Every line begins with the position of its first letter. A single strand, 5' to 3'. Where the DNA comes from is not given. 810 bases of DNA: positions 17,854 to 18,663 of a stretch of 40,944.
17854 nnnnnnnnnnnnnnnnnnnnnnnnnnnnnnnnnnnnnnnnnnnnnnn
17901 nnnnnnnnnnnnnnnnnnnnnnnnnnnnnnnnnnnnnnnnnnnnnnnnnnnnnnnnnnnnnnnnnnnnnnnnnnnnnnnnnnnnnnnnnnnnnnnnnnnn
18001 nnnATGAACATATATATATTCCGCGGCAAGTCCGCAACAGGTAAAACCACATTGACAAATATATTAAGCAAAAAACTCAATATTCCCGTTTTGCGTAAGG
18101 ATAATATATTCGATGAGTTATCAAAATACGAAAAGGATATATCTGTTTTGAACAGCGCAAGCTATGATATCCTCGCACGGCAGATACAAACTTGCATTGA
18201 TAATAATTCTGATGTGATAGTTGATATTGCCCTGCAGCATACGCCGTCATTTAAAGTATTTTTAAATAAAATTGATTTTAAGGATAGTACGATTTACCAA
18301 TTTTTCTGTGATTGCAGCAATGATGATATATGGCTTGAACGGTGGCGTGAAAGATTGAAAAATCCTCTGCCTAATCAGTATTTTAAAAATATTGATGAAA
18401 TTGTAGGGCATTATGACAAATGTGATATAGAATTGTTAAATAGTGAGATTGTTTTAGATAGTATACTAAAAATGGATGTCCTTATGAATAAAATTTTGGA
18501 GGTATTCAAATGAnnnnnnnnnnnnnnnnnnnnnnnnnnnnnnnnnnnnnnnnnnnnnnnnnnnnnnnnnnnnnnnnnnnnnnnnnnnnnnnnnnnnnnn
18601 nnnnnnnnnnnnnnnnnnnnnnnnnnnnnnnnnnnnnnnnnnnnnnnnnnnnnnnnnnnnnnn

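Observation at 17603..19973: Translationally coupled five-gene nucleoside/nucleotide-enzyme cassette (ASCH, P-loop kinase, cytidine-deaminase fold, NUDIX, P-loop kinase) in an AT-rich island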

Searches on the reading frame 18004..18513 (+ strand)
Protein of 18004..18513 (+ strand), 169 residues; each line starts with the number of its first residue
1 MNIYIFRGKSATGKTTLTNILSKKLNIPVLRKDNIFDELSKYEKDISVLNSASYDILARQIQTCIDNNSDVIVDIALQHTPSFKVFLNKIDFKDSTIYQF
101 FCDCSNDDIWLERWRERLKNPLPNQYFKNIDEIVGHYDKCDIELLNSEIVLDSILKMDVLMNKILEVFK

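Call 4: search_protein_families(library=pfam, proteins=[window:18004-18513:+], max_evalue=0.01)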
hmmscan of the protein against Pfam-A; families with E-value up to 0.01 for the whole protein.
window:18004-18513:+ (169 aa): 2 families
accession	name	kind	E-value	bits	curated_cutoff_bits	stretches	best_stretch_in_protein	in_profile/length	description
PF13671.12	AAA_33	-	1.2e-07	32.6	27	1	5-117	3-118/143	AAA domain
PF13238.12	AAA_18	-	0.00015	22.6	29.4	1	8-120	5-114/128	AAA domain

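Call 5: search_protein_families(library=ncbifam, proteins=[window:18004-18513:+], max_evalue=0.01)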
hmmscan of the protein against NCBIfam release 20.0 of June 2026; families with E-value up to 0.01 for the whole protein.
window:18004-18513:+ (169 aa): 9 families
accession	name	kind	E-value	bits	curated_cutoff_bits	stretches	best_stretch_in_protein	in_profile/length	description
NF005255.0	PRK06762.2-2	equivalog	0.00015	21.8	140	1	2-165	4-159/163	hypothetical protein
TIGR03574.1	selen_PSTK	equivalog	0.00057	19.4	290.5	1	5-167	3-166/249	L-seryl-tRNA(Sec) kinase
TIGR02397.1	dnaX_nterm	equivalog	0.00092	18.6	250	1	3-35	38-70/355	DNA polymerase III subunit gamma/tau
TIGR00152.1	TIGR00152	equivalog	0.001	18.9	65.55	1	8-40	6-38/188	dephospho-CoA kinase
NF005576.0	PRK07261.1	equivalog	0.0013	18.5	224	1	2-71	2-69/171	DNA topology modulation protein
NF011514.0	PRK14953.1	equivalog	0.0027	16.7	536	1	3-27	40-64/488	DNA polymerase III subunits gamma and tau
NF004962.0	PRK06305.1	equivalog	0.0047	16.2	559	1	3-33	41-71/465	DNA polymerase III subunits gamma and tau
NF011523.0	PRK14962.1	equivalog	0.0054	15.5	576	1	4-27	39-62/474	DNA polymerase III subunits gamma and tau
TIGR00231.1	small_GTP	domain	0.0065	16.2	42.5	0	8-41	10-43/164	GTP-binding protein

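Call 7: search_protein_families(library=padloc, proteins=[window:18004-18513:+], max_evalue=0.01)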
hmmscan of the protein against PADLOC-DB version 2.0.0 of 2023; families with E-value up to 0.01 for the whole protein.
window:18004-18513:+ (169 aa): 1 family
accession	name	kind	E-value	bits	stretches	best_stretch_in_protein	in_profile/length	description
PDLC02911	VakA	-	0.0056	15.3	1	5-39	6-38/163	-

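Call 11: find_encoding_contigs(protein=window:18004-18513:+, flank=10000, max_places=10)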
Protein window:18004-18513:+ (169 aa): 1 contig read that carries it; 1 place shown.
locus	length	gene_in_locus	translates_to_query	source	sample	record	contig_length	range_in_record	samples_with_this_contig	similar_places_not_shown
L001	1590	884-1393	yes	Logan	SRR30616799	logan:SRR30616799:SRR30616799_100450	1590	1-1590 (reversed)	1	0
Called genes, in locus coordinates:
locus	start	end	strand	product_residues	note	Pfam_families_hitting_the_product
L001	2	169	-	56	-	?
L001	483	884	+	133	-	PF04266:ASCH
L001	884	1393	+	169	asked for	PF13671:AAA_33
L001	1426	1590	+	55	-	?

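Call 15: find_homologous_proteins(query=window:18004-18513:+)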
Query window:18004-18513:+ (169 aa): 90 proteins with E <= 0.001 among 157 candidates.
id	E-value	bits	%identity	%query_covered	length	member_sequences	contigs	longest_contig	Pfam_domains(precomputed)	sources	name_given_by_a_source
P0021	2.0e-95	335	91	100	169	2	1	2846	PF13671.13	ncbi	ncbi:MAG: AAA family ATPase [Candidatus Ornithomonoglobus sp.]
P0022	2.4e-85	302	79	100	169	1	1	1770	PF13671.13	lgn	-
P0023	6.6e-85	301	82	99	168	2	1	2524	PF13671.13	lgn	-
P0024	1.6e-84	299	79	98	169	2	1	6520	PF13671.13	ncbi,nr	ncbi:MAG: ATP-binding protein [Clostridiales bacterium]|nr:ATP-binding protein [Clostridiales bacter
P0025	5.4e-84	298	79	98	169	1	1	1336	PF13671.13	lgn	-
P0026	1.8e-83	296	80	98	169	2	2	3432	PF13671.13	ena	-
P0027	2.6e-83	295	77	98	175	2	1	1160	PF13671.13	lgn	-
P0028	5.1e-83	294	78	98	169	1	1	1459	PF13671.13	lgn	-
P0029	6.6e-83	294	77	99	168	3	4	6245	PF13671.13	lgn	-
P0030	6.7e-83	294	80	98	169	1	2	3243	PF13671.13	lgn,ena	-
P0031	7.9e-83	294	80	98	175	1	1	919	PF13671.13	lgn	-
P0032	8.6e-83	294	78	98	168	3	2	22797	PF13671.13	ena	-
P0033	9.6e-83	294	76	100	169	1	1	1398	PF13671.13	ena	-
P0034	2.1e-82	293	77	98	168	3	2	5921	PF13671.13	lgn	-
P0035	2.1e-82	292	76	98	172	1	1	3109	PF13671.13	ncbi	-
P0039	1.7e-80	286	76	98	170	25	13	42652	PF13671.13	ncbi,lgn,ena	-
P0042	3.9e-80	285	74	99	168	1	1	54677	PF13671.13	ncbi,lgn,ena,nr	ncbi:MAG: AAA family ATPase [Oscillospiraceae bacterium]|nr:AAA family ATPase [Oscillospiraceae bact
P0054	3.0e-77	276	72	98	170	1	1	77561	PF13671.13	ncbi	-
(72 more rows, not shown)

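Call 17: find_encoding_contigs(protein=P0042, flank=8000, max_places=4)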
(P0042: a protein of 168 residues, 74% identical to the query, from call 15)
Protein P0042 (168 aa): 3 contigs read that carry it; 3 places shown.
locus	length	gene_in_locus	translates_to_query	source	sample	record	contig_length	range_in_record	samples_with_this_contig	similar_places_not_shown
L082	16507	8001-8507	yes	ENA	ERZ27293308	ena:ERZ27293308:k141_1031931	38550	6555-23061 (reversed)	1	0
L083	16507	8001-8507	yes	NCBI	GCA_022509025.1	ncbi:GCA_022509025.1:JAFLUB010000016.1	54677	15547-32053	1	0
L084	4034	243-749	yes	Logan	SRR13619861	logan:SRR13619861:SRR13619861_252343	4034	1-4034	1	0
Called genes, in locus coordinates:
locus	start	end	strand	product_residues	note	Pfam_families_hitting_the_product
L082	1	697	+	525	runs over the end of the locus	PF02463:SMC_N (faint), PF11398:DUF2813 (faint), PF13175:AAA_15, PF13304:AAA_21 (faint)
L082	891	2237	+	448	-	PF00580:UvrD-helicase, PF01443:Viral_helicase1 (faint), PF13245:AAA_19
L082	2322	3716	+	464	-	PF22483:Mu-transpos_C_2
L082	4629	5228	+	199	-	PF07929:PRiA4_ORF3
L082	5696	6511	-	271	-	PF00589:Phage_integrase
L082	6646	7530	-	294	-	-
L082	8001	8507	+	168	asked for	PF13671:AAA_33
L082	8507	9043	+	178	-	PF13238:AAA_18 (weak)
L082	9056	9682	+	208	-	PF00302:CAT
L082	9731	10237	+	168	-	-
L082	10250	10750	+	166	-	PF00583:Acetyltransf_1, PF13673:Acetyltransf_10, PF13508:Acetyltransf_7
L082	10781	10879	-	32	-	-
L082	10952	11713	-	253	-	PF14268:YoaP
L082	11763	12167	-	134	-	PF00583:Acetyltransf_1, PF13673:Acetyltransf_10, PF13508:Acetyltransf_7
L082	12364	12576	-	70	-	-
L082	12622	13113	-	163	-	PF04191:PEMT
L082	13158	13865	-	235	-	PF02353:CMAS (faint), PF08241:Methyltransf_11, PF13649:Methyltransf_25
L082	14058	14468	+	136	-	PF01327:Pep_deformylase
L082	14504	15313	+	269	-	PF00398:RrnaAD (weak), PF08241:Methyltransf_11, PF08242:Methyltransf_12, PF13649:Methyltransf_25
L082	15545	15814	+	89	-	PF02604:PhdYeFM_antitox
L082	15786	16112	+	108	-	-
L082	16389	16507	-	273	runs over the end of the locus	PF12801:Fer4_5 (faint), PF00037:Fer4 (faint), PF12837:Fer4_6 (faint), PF13237:Fer4_10 (weak), PF14697:Fer4_21 (weak), PF12838:Fer4_7 (weak), PF13187:Fer4_9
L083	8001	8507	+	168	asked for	PF13671:AAA_33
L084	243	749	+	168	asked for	PF13671:AAA_33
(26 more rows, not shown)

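Call 18: find_encoding_contigs(protein=P0039, flank=8000, max_places=6)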
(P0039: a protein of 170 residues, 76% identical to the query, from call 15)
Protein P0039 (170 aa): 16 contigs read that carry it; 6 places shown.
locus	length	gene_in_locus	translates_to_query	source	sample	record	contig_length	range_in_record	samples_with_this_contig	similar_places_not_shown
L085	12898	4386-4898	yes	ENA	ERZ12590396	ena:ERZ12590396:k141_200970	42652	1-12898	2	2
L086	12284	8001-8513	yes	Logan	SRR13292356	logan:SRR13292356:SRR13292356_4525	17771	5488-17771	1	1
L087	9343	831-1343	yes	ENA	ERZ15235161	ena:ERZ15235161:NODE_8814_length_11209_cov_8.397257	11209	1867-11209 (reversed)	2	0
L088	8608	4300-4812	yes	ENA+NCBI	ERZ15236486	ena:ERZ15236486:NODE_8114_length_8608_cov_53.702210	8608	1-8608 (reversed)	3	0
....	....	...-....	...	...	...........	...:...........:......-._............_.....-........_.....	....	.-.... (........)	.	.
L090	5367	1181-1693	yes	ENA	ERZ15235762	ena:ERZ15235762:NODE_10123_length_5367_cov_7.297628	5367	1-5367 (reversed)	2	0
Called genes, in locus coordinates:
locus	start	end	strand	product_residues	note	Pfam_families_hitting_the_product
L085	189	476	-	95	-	-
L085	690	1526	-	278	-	PF08843:AbiEii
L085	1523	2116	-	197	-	-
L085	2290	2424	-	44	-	-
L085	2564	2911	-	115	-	PF14194:Cys_rich_VLP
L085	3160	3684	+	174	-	PF12844:HTH_19 (weak), PF13560:HTH_31, PF01381:HTH_3, PF13443:HTH_26 (faint)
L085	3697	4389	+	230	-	PF01909:NTP_transf_2 (weak)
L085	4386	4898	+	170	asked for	PF13671:AAA_33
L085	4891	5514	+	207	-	PF00702:Hydrolase, PF13419:HAD_2, PF13242:Hydrolase_like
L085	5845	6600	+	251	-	PF13649:Methyltransf_25 (faint), PF08241:Methyltransf_11 (weak)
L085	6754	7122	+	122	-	PF13560:HTH_31, PF01381:HTH_3, PF12844:HTH_19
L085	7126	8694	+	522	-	PF00239:Resolvase, PF07508:Recombinase, PF13408:Zn_ribbon_recom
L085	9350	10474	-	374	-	PF00266:Aminotran_5, PF01053:Cys_Met_Meta_PP, PF01212:Beta_elim_lyase, PF01041:DegT_DnrJ_EryC1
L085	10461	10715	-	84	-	PF11823:Se_S_carrier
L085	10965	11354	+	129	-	PF01475:FUR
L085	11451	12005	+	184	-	PF21349:RUBY_RBDX, PF02915:Rubrerythrin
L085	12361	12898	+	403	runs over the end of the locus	PF14657:Arm-DNA-bind_4, PF14659:Phage_int_SAM_3 (weak), PF00589:Phage_integrase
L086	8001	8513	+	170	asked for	PF13671:AAA_33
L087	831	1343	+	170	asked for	PF13671:AAA_33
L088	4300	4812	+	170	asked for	PF13671:AAA_33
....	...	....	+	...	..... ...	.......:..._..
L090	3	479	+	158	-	?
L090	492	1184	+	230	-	PF01909:NTP_transf_2 (weak)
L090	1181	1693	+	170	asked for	PF13671:AAA_33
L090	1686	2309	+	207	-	PF00702:Hydrolase, PF13419:HAD_2, PF13242:Hydrolase_like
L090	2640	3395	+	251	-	PF13649:Methyltransf_25 (faint), PF08241:Methyltransf_11 (weak)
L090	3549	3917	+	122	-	PF13560:HTH_31, PF01381:HTH_3, PF12844:HTH_19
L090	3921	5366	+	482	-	?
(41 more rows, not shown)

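Call 19: find_encoding_contigs(protein=P0054, flank=8000, max_places=4)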
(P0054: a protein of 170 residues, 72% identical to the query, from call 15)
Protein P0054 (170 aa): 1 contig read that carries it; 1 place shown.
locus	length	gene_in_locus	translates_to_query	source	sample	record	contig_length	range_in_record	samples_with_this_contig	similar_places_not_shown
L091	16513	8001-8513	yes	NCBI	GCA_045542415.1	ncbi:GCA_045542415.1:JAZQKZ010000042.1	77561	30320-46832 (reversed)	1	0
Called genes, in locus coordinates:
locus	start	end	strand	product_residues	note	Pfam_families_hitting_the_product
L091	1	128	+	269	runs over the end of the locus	PF01177:Asp_Glu_race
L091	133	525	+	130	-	PF09148:DUF1934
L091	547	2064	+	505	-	PF13180:PDZ_2 (weak), PF17820:PDZ_6 (weak), PF03572:Peptidase_S41, PF01471:PG_binding_1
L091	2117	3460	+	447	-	PF01554:MatE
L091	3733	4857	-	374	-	PF22020:RlmL_1st, PF02926:THUMP, PF01170:UPF0020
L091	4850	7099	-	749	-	PF08206:OB_RNB, PF17876:CSD2, PF00773:RNB, PF00575:S1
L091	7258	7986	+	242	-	PF03575:Peptidase_S51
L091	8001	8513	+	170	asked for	PF13671:AAA_33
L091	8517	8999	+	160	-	PF00293:NUDIX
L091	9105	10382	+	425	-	PF00890:FAD_binding_2, PF03486:HI0933_like (faint), PF07992:Pyr_redox_2 (faint)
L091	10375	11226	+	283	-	PF02749:QRPTase_N, PF01729:QRPTase_C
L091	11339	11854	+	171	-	PF08279:HTH_11, PF02829:3H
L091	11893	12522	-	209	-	PF02581:TMP-TENI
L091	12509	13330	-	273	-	PF02110:HK, PF08543:Phos_pyr_kin (weak)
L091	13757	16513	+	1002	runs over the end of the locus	PF09479:Flg_new, PF13306:LRR_5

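Call 25: search_solved_structures(query=window:18004-18513:+, max_evalue=1)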
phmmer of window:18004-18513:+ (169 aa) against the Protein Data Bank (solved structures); distinct sequences matched with E-value up to 1: 8.
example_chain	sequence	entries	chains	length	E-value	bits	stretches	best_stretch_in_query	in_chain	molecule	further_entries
2rhm_A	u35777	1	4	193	0.054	16.3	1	4-45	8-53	Putative kinase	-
2pt5_A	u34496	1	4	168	0.2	14.5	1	2-145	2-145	Shikimate kinase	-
4loa_A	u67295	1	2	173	0.23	14.3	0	5-39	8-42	De-novo design amidase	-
6yif_C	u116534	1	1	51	0.56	13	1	90-128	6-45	Inner centromere protein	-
4k30_A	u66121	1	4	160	0.67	12.8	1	78-131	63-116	N-acetylglutamate synthase, mitochondrial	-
7jil_Q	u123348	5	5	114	0.7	12.7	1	53-90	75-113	50S ribosomal protein L20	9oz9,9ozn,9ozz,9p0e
6yie_C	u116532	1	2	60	0.72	12.7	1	90-128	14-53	Inner centromere protein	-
3vaa_A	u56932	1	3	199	0.89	12.4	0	7-103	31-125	Shikimate kinase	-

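Call 45: find_encoding_contigs(protein=P0032, flank=6000, max_places=3)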
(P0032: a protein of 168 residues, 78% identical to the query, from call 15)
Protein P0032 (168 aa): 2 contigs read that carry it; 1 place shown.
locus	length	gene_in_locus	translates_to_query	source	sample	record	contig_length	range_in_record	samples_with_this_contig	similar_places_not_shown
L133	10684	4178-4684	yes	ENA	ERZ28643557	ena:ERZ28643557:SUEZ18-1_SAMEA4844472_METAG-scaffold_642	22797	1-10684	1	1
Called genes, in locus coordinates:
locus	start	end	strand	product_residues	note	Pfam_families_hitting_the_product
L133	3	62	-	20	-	?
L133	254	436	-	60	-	-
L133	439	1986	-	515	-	-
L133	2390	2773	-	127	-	PF14194:Cys_rich_VLP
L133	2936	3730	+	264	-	PF12844:HTH_19, PF13744:HTH_37 (faint), PF01381:HTH_3, PF13443:HTH_26 (weak)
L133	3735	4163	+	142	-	PF13302:Acetyltransf_3 (weak), PF13527:Acetyltransf_9 (weak), PF00583:Acetyltransf_1, PF13673:Acetyltransf_10, PF13508:Acetyltransf_7, PF08445:FR47 (faint)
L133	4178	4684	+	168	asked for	PF13671:AAA_33 (weak)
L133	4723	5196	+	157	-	-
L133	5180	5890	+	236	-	PF03848:TehB, PF05724:TPMT, PF13489:Methyltransf_23, PF05175:MTS, PF13847:Methyltransf_31, PF08241:Methyltransf_11, PF08242:Methyltransf_12, PF13649:Methyltransf_25, +2 more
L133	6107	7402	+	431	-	PF17419:MauJ (faint)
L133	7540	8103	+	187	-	-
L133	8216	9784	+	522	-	PF00239:Resolvase, PF07508:Recombinase, PF13408:Zn_ribbon_recom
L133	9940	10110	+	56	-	-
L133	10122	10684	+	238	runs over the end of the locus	PF02698:DUF218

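Call 58: search_protein_families(library=pfam, proteins=[L082:9731-10237:+, L133:4723-5196:+], max_evalue=0.01)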
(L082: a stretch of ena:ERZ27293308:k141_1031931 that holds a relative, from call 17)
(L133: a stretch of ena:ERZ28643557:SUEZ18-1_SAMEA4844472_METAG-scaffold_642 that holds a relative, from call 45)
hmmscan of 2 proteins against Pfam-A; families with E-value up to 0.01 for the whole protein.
L082:9731-10237:+ (168 aa): 3 families
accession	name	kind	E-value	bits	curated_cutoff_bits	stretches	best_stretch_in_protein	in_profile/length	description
PF06414.18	Zeta_toxin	-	0.00028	20.8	22.3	1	2-80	18-102/199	Zeta toxin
PF13207.12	AAA_17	-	0.0049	17.6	27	0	11-121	6-122/136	AAA domain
PF13671.12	AAA_33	-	0.009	16.8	27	0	3-78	2-75/143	AAA domain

L133:4723-5196:+ (157 aa): 0 families

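Call 59: predict_structure(alignment_id=A2)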
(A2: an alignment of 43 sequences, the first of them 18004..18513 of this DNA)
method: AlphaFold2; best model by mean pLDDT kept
length: 169 residues; sequences in the alignment: 43
mean_pLDDT: 95.2   pTM: 0.89
mean pLDDT of the five models: 95.2, 95.2, 95.0, 94.2, 88.6
residues with pLDDT >= 90: 159; 70-90: 10; 50-70: 0; < 50: 0
segments of 3 or more residues with pLDDT < 50: none
pLDDT, mean of each block of 10 residues (from residue 1): 96 96 97 95 93 98 98 95 97 97 96 94 87 95 95 97 92
secondary structure, 60 per line:
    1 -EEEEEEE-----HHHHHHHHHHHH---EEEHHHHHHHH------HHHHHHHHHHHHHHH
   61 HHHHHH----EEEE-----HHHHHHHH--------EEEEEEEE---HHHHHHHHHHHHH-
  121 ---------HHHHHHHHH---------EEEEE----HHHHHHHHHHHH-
elements in order: E2-8 H14-25 E29-31 H32-39 H46-66 E71-74 H80-87 E96-103 H107-119 H130-138 E148-152 H157-168
